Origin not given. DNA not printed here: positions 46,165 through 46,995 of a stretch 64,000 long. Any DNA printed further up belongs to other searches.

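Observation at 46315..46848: RfaH/NusG paralogue embedded in the tra operon between traB and traV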

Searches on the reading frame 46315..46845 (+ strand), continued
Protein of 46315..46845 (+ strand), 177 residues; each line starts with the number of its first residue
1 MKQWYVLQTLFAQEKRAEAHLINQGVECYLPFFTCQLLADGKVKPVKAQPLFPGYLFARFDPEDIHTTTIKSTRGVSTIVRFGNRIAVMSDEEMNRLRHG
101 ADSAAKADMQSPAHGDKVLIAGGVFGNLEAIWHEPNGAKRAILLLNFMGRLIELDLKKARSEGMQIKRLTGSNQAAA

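Call 39: get_annotated_region(hit=H94, flank=5000)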
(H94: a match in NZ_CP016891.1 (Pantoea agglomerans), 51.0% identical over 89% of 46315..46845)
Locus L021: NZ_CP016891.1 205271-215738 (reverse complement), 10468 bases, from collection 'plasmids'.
description: Pantoea agglomerans strain C410P1 plasmid unnamed2, complete sequence
organism: Pantoea agglomerans (NCBI taxid 549)
taxonomy: Bacteria; Pseudomonadota; Gammaproteobacteria; Enterobacterales; Erwiniaceae; Pantoea; Pantoea agglomerans
host: -; source: single cell,lettuce; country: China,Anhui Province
typing (MOB-suite, as given by PLSDB): conjugative; replicon rep_cluster_1441; relaxase MOBF; mating-pair formation MPF_F
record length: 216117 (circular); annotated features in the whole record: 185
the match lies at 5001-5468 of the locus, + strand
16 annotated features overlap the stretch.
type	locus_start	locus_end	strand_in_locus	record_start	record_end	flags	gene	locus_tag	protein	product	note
CDS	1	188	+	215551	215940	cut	-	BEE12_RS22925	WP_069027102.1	relaxosome protein TraM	-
CDS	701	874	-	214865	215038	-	-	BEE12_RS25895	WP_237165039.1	hypothetical protein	-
CDS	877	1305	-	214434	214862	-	-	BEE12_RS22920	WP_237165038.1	hypothetical protein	-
CDS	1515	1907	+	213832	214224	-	-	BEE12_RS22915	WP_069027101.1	type IV conjugative transfer system pilin TraA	-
CDS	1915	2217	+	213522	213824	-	traL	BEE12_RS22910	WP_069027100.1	type IV conjugative transfer system protein TraL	-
CDS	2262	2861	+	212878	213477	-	-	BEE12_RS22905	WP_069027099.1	TraE/TraK family type IV conjugative transfer system protein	-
CDS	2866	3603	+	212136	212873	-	traK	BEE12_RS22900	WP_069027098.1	F-type conjugal transfer protein TraK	-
CDS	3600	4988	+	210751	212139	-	traB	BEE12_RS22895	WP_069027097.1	F-type conjugal transfer pilus assembly protein TraB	-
CDS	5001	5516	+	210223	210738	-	rfaH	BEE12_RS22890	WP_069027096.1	transcription/translation regulatory transformer protein RfaH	GO:0006355 - regulation of DNA-templated transcription [Evidence IEA]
CDS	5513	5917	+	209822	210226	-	-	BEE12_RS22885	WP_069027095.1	hypothetical protein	-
CDS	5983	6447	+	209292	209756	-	-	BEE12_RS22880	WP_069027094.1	hypothetical protein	-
CDS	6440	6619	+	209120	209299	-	-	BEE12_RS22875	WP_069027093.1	hypothetical protein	-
CDS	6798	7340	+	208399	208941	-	traV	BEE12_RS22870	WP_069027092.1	type IV conjugative transfer system lipoprotein TraV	-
CDS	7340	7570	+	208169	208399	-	-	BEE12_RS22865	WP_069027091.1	hypothetical protein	-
CDS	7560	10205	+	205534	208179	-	traC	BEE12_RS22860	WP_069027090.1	type IV secretion system protein TraC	-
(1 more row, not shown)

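Call 40: get_annotated_region(hit=H96, flank=5000)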
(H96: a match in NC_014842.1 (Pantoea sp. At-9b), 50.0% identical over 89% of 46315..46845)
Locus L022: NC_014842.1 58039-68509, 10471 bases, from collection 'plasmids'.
description: Pantoea sp. At-9b plasmid pPAT9B05, complete sequence
organism: Pantoea sp. At-9b (NCBI taxid 592316)
taxonomy: Bacteria; Pseudomonadota; Gammaproteobacteria; Enterobacterales; Erwiniaceae; Pantoea; Pantoea sp. At-9b
host: -; source: -; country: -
typing (MOB-suite, as given by PLSDB): conjugative; replicon rep_cluster_1203; relaxase MOBF; mating-pair formation MPF_F
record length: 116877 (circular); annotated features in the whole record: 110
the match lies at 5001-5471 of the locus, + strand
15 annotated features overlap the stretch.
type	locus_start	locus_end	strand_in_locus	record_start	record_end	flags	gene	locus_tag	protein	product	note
CDS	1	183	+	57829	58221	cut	-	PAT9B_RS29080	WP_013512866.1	relaxosome protein TraM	-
CDS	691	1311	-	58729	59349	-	-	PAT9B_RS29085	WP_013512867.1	hypothetical protein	-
CDS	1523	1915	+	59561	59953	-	-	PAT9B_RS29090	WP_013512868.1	type IV conjugative transfer system pilin TraA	-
CDS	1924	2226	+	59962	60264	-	traL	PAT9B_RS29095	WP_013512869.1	type IV conjugative transfer system protein TraL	-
CDS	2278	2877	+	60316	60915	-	-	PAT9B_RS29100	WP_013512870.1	TraE/TraK family type IV conjugative transfer system protein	-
CDS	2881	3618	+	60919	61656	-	traK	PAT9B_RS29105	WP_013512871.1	F-type conjugal transfer protein TraK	-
CDS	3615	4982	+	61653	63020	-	traB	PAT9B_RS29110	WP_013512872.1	F-type conjugal transfer pilus assembly protein TraB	-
CDS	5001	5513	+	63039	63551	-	rfaH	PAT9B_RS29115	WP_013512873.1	transcription/translation regulatory transformer protein RfaH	GO:0006355 - regulation of DNA-templated transcription [Evidence IEA]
CDS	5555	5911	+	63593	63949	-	-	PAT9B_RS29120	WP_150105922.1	hypothetical protein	-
CDS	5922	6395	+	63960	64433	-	-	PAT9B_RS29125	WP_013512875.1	hypothetical protein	-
CDS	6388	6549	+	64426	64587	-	-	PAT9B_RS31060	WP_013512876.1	hypothetical protein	-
CDS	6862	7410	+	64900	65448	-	traV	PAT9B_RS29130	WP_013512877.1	type IV conjugative transfer system lipoprotein TraV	-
CDS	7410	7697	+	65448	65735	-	-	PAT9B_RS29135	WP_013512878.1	hypothetical protein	-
CDS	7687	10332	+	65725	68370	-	traC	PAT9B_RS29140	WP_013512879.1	type IV secretion system protein TraC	-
CDS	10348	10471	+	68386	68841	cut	-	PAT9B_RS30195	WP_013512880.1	TrbI F-type domain-containing protein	-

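Call 41: get_annotated_region(hit=H100, flank=5000)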
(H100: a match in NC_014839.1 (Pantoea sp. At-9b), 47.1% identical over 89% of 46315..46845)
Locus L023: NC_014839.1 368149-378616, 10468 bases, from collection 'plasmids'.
description: Pantoea sp. At-9b plasmid pPAT9B02, complete sequence
organism: Pantoea sp. At-9b (NCBI taxid 592316)
taxonomy: Bacteria; Pseudomonadota; Gammaproteobacteria; Enterobacterales; Erwiniaceae; Pantoea; Pantoea sp. At-9b
host: -; source: -; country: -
typing (MOB-suite, as given by PLSDB): conjugative; replicon rep_cluster_703; relaxase MOBF; mating-pair formation MPF_F
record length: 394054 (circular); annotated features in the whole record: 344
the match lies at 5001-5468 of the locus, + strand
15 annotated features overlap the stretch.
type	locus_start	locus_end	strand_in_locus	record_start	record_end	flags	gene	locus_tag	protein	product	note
CDS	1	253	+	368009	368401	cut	-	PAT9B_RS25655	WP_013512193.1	relaxosome protein TraM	-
CDS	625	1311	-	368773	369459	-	-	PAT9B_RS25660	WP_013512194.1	hypothetical protein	-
CDS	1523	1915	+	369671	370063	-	-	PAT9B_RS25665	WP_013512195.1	type IV conjugative transfer system pilin TraA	-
CDS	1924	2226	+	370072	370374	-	traL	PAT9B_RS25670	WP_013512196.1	type IV conjugative transfer system protein TraL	-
CDS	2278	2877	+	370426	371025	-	-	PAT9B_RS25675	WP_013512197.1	TraE/TraK family type IV conjugative transfer system protein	-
CDS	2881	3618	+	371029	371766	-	traK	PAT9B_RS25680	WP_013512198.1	F-type conjugal transfer protein TraK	-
CDS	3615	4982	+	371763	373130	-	traB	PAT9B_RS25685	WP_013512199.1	F-type conjugal transfer pilus assembly protein TraB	-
CDS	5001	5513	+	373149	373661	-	rfaH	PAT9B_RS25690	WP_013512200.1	transcription/translation regulatory transformer protein RfaH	GO:0006355 - regulation of DNA-templated transcription [Evidence IEA]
CDS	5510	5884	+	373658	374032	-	-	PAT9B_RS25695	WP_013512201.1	hypothetical protein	-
CDS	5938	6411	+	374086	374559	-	-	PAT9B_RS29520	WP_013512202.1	hypothetical protein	-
CDS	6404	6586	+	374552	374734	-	-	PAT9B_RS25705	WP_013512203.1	hypothetical protein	-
CDS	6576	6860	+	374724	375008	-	-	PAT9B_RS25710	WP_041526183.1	hypothetical protein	-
CDS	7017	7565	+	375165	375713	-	traV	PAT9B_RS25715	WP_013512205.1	type IV conjugative transfer system lipoprotein TraV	-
CDS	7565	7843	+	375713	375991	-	-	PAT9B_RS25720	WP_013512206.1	hypothetical protein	-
CDS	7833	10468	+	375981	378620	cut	traC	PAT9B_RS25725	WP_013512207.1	type IV secretion system protein TraC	-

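Call 42: get_annotated_region(hit=H108, flank=5000)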
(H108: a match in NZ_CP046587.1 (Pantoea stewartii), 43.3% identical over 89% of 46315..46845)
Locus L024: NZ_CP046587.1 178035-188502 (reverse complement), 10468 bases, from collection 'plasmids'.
description: Pantoea stewartii strain PSCN1 plasmid pCN102, complete sequence
organism: Pantoea stewartii (NCBI taxid 66269)
taxonomy: Bacteria; Pseudomonadota; Gammaproteobacteria; Enterobacterales; Erwiniaceae; Pantoea; Pantoea stewartii
host: -; source: sugar cane YZ08-1095,whole organism; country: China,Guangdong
typing (MOB-suite, as given by PLSDB): non-mobilizable; replicon rep_cluster_1441; mating-pair formation MPF_F
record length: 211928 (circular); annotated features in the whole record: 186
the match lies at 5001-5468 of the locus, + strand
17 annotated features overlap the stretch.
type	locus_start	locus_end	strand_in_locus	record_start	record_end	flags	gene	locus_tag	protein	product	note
CDS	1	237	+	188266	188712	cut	-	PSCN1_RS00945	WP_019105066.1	relaxosome protein TraM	-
CDS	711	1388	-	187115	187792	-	-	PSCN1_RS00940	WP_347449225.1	Arc family DNA-binding protein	-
CDS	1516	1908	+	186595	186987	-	-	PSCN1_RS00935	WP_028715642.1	type IV conjugative transfer system pilin TraA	-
CDS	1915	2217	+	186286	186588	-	traL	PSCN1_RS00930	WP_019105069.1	type IV conjugative transfer system protein TraL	-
CDS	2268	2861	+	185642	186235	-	-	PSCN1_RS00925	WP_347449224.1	TraE/TraK family type IV conjugative transfer system protein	-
CDS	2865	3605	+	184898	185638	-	traK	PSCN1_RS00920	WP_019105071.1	type-F conjugative transfer system secretin TraK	-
CDS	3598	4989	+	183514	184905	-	traB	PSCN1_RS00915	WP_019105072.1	F-type conjugal transfer pilus assembly protein TraB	-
CDS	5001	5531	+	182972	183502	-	rfaH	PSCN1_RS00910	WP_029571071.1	transcription/translation regulatory transformer protein RfaH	GO:0006355 - regulation of DNA-templated transcription [Evidence IEA]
CDS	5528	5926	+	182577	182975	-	-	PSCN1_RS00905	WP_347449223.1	hypothetical protein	-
CDS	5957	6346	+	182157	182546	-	-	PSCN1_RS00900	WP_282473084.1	hypothetical protein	-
CDS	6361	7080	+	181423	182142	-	-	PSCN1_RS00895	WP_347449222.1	hypothetical protein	-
CDS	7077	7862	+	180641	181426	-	-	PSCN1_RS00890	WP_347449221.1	hypothetical protein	-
CDS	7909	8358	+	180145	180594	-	-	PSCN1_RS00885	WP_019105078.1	hypothetical protein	-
CDS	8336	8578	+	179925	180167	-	-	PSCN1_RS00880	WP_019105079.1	hypothetical protein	-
CDS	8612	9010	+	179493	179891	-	-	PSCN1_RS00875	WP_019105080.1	hypothetical protein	-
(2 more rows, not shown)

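Call 43: get_annotated_region(hit=H116, flank=5000)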
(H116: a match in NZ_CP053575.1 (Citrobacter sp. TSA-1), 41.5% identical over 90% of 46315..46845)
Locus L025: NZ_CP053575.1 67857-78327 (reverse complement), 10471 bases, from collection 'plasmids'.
description: Citrobacter sp. TSA-1 plasmid unnamed2, complete sequence
organism: Citrobacter sp. TSA-1 (NCBI taxid 184912)
taxonomy: Bacteria; Pseudomonadota; Gammaproteobacteria; Enterobacterales; Enterobacteriaceae; Citrobacter; Citrobacter sp. TSA-1
host: -; source: cell culture,laboratory stock; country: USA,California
typing (MOB-suite, as given by PLSDB): non-mobilizable
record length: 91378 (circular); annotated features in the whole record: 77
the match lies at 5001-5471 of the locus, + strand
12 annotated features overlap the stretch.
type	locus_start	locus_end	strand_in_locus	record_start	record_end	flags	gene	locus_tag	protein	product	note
CDS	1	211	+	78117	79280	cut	fadA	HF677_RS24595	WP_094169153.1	acetyl-CoA C-acyltransferase FadA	GO:0009062 - fatty acid catabolic process [Evidence IEA]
CDS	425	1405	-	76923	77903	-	-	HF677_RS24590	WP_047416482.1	LacI family DNA-binding transcriptional regulator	GO:0006351 - DNA-templated transcription [Evidence IEA]; GO:0045892 - negative regulation of DNA-templated ...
CDS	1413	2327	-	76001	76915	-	-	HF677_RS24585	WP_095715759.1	ROK family protein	-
CDS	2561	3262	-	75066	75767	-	fre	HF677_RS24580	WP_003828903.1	NAD(P)H-flavin reductase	-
CDS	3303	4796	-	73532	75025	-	ubiD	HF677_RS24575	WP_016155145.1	4-hydroxy-3-polyprenylbenzoate decarboxylase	-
CDS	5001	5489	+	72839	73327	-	rfaH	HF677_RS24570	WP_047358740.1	transcription/translation regulatory transformer protein RfaH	GO:0006355 - regulation of DNA-templated transcription [Evidence IEA]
CDS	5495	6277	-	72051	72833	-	tatD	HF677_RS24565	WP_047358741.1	3'-5' ssDNA/RNA exonuclease TatD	-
CDS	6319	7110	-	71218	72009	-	tatC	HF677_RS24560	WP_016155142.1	Sec-independent protein translocase subunit TatC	-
CDS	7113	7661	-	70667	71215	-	tatB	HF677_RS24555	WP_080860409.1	Sec-independent protein translocase protein TatB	GO:0015628 - protein secretion by the type II secretion system [Evidence IEA]; GO:0015031 - protein transport [Evidence ...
CDS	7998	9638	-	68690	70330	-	ubiB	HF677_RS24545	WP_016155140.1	ubiquinone biosynthesis regulatory protein kinase UbiB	GO:0006744 - ubiquinone biosynthetic process [Evidence IEA]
CDS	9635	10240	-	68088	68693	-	ubiJ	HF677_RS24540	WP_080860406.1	ubiquinone biosynthesis protein UbiJ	-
CDS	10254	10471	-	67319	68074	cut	ubiE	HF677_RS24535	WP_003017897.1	bifunctional demethylmenaquinone methyltransferase/2-methoxy-6-polyprenyl-1,4-benzoquinol methylase UbiE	-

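Call 44: get_annotated_region(hit=H124, flank=5000)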
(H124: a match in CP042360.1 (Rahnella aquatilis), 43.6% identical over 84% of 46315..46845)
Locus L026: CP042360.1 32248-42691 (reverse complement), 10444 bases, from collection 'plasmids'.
description: Rahnella aquatilis strain H145 plasmid unnamed3, complete sequence
organism: Rahnella aquatilis (NCBI taxid 34038)
taxonomy: Bacteria; Pseudomonadota; Gammaproteobacteria; Enterobacterales; Yersiniaceae; Rahnella; Rahnella aquatilis
host: -; source: hyacinth,plant,hyacinth bulb, basal plate; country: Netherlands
typing (MOB-suite, as given by PLSDB): non-mobilizable; mating-pair formation MPF_F
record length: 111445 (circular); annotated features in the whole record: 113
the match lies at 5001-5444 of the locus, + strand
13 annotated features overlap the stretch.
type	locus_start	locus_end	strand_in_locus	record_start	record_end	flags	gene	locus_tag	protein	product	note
CDS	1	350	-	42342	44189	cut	asnB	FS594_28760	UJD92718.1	asparagine synthase (glutamine-hydrolyzing)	-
CDS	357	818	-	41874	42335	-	-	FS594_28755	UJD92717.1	hypothetical protein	-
CDS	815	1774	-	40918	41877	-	-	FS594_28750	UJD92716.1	hypothetical protein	-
CDS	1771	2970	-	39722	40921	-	-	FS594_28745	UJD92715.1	MFS transporter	-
CDS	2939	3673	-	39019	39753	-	-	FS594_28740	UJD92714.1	class I SAM-dependent methyltransferase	-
CDS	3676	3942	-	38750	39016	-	-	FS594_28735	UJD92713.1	PqqD family protein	-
CDS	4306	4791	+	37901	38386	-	-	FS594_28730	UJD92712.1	GNAT family N-acetyltransferase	-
CDS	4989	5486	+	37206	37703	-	rfaH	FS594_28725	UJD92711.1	transcription/translation regulatory transformer protein RfaH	-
CDS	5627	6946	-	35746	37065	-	-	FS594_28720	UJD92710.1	hypothetical protein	-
CDS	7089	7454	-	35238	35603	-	-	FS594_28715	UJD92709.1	type II toxin-antitoxin system PemK/MazF family toxin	-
CDS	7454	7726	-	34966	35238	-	-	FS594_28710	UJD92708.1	antitoxin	-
CDS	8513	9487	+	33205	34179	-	-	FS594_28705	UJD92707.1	replication initiation protein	-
CDS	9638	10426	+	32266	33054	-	-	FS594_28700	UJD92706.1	ParA family protein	-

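Call 45: get_annotated_region(hit=H33, flank=5000)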
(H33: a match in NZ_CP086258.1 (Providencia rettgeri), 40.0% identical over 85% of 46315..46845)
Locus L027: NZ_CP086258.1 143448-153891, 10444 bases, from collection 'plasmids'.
description: Providencia rettgeri strain KM4 plasmid unnamed, complete sequence
organism: Providencia rettgeri (NCBI taxid 587)
taxonomy: Bacteria; Pseudomonadota; Gammaproteobacteria; Enterobacterales; Morganellaceae; Providencia; Providencia rettgeri
host: -; source: cell culture,Penaeus japonicus; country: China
typing (MOB-suite, as given by PLSDB): non-mobilizable; replicon rep_cluster_1220
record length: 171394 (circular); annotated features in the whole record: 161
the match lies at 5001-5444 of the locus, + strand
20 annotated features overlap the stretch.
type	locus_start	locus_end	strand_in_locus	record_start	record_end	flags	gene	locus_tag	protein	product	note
CDS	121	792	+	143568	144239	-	-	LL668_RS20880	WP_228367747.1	LuxR C-terminal-related transcriptional regulator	GO:0006355 - regulation of DNA-templated transcription [Evidence IEA]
CDS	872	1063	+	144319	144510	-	-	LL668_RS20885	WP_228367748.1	TraY domain-containing protein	-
CDS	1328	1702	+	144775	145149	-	-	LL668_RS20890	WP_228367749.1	type IV conjugative transfer system pilin TraA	-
CDS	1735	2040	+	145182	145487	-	traL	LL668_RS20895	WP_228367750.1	type IV conjugative transfer system protein TraL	-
CDS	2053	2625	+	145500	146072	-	traE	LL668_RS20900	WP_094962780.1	type IV conjugative transfer system protein TraE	-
CDS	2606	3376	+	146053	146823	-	traK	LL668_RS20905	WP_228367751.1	type-F conjugative transfer system secretin TraK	-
CDS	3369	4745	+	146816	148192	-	traB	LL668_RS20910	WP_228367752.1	F-type conjugal transfer pilus assembly protein TraB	-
CDS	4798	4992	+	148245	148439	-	-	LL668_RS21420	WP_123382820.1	hypothetical protein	-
CDS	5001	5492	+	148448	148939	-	rfaH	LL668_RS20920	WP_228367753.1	transcription/translation regulatory transformer protein RfaH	GO:0006355 - regulation of DNA-templated transcription [Evidence IEA]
CDS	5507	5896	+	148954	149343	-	-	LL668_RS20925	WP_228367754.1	hypothetical protein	-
CDS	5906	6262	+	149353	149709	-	-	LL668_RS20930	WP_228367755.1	hypothetical protein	-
CDS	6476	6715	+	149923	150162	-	-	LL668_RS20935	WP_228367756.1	hypothetical protein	-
CDS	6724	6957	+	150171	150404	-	-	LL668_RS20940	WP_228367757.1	hypothetical protein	-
CDS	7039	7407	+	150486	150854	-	-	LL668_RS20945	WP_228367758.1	hypothetical protein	-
CDS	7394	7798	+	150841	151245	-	-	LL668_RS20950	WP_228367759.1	hypothetical protein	-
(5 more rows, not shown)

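Call 49: find_homologous_proteins(query=window:46315-46845:+, max_evalue=1e-10)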
Query window:46315-46845:+ (177 aa): 60 proteins with E <= 1e-10 among 166 candidates.
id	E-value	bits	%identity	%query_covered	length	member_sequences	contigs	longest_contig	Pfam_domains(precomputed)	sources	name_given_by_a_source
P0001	4.0e-112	390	99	100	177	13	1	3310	PF02357.25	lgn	-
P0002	7.9e-87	307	76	100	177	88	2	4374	PF02357.25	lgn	-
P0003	8.2e-85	301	75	100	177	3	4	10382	PF02357.25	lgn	-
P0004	6.2e-67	243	64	94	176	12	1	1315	PF02357.25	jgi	-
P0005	3.1e-65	237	60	98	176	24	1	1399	PF02357.25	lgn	-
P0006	7.7e-64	233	62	94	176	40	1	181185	PF02357.25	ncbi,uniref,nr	ncbi:transcription/translation regulatory transformer protein RfaH [Pantoea sp. OXWO6B1]|uniref:tran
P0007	1.0e-59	219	58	100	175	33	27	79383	PF02357.25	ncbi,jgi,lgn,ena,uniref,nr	ncbi:transcription/translation regulatory transformer protein RfaH [Pantoea dispersa]|uniref:transcr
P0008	1.2e-53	199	60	91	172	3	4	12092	PF02357.25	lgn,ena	-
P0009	5.4e-52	194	61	90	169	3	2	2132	PF02357.25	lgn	-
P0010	3.1e-51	192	57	91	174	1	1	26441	PF02357.25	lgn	-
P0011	4.6e-51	191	60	90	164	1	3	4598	PF02357.25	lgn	-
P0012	1.4e-50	189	51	100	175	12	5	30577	PF02357.25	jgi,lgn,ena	-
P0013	1.6e-50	189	60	90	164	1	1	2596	PF02357.25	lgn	-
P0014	4.5e-48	181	56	89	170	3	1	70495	PF02357.25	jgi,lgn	jgi:transcriptional antiterminator RfaH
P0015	6.1e-48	181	51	99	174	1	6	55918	PF02357.25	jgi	jgi:transcriptional antiterminator RfaH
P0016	4.6e-47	178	49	99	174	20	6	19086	PF02357.25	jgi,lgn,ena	-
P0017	1.9e-46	176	51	95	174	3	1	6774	PF02357.25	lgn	-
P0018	5.0e-46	175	48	99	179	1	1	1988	PF02357.25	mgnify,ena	mgnify:FL=1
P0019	5.5e-46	175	54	88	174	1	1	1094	PF02357.25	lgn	-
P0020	7.1e-46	174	49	99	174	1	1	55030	PF02357.25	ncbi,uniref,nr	ncbi:transcription/translation regulatory transformer protein RfaH [Rahnella sp. AA]|uniref:transcri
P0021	1.2e-45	173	47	99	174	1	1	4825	PF02357.25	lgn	-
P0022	2.0e-45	173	52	91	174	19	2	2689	PF02357.25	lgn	-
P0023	3.6e-45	172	49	99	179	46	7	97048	PF02357.25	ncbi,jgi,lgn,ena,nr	ncbi:transcriptional antiterminator RfaH [Rahnella aquatilis]|nr:transcriptional antiterminator RfaH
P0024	8.5e-45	171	52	91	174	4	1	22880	PF02357.25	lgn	-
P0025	4.6e-44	168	48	99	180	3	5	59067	PF02357.25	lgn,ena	-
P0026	1.5e-18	85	42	82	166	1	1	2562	PF02357.25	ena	-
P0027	2.9e-18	84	35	88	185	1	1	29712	PF02357.25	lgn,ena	-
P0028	8.5e-18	83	40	86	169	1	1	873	PF02357.25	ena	-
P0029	2.3e-17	81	42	82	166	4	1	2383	PF02357.25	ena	-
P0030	1.6e-16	79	37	81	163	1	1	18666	PF02357.25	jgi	jgi:transcriptional antiterminator RfaH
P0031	5.6e-15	74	36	92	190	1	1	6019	PF02357.25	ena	-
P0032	1.4e-14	72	38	88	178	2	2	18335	PF02357.25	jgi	jgi:transcription elongation factor/antiterminator RfaH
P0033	2.3e-14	72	38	88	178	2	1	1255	PF02357.25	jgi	jgi:transcriptional antiterminator RfaH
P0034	3.5e-14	71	35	88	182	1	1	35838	PF00467.36,PF02357.25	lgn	-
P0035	4.8e-14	71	36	88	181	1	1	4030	PF02357.25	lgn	-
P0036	1.8e-13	69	38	80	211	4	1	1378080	PF02357.25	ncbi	-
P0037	1.9e-13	69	35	88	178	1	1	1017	PF02357.25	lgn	-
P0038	2.9e-13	68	34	89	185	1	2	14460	PF00467.36,PF02357.25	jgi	jgi:transcriptional antiterminator RfaH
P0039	4.0e-13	68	36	88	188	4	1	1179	PF00467.36,PF02357.25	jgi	-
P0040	5.2e-13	67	36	84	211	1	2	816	PF02357.25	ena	-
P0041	5.9e-13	67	31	90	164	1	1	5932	PF02357.25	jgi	jgi:transcriptional antiterminator RfaH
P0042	7.1e-13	67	35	89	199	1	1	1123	PF02357.25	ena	-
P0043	8.6e-13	67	35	94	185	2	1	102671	PF02357.25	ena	-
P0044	9.9e-13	66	36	80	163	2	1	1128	PF02357.25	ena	-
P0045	2.1e-12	65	36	88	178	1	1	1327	PF02357.25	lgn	-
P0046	2.1e-12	65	36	88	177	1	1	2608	PF02357.25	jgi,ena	-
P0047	2.4e-12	65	36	88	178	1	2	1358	PF02357.25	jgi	-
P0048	4.1e-12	64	35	86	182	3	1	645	PF02357.25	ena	-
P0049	4.7e-12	64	36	88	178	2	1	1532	PF02357.25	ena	-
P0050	5.1e-12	64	35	89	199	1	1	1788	PF02357.25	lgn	-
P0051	7.8e-12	63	37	87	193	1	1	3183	PF02357.25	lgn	-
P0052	9.3e-12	63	31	96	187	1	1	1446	PF02357.25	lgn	-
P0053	1.5e-11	63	35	84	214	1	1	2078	PF02357.25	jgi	jgi:transcriptional antiterminator RfaH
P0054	2.1e-11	62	34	87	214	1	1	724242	PF02357.25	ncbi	-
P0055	2.3e-11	62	36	88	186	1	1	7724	PF02357.25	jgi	jgi:transcriptional antiterminator RfaH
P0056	3.8e-11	61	36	79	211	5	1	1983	PF02357.25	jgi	jgi:transcriptional antiterminator RfaH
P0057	3.8e-11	61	38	88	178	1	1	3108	PF02357.25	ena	-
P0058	5.6e-11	61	35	89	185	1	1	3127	PF02357.25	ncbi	-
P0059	6.8e-11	60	35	86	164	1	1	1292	PF02357.25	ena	-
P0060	1.0e-10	60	32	86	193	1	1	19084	PF02357.25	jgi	jgi:transcriptional antiterminator RfaH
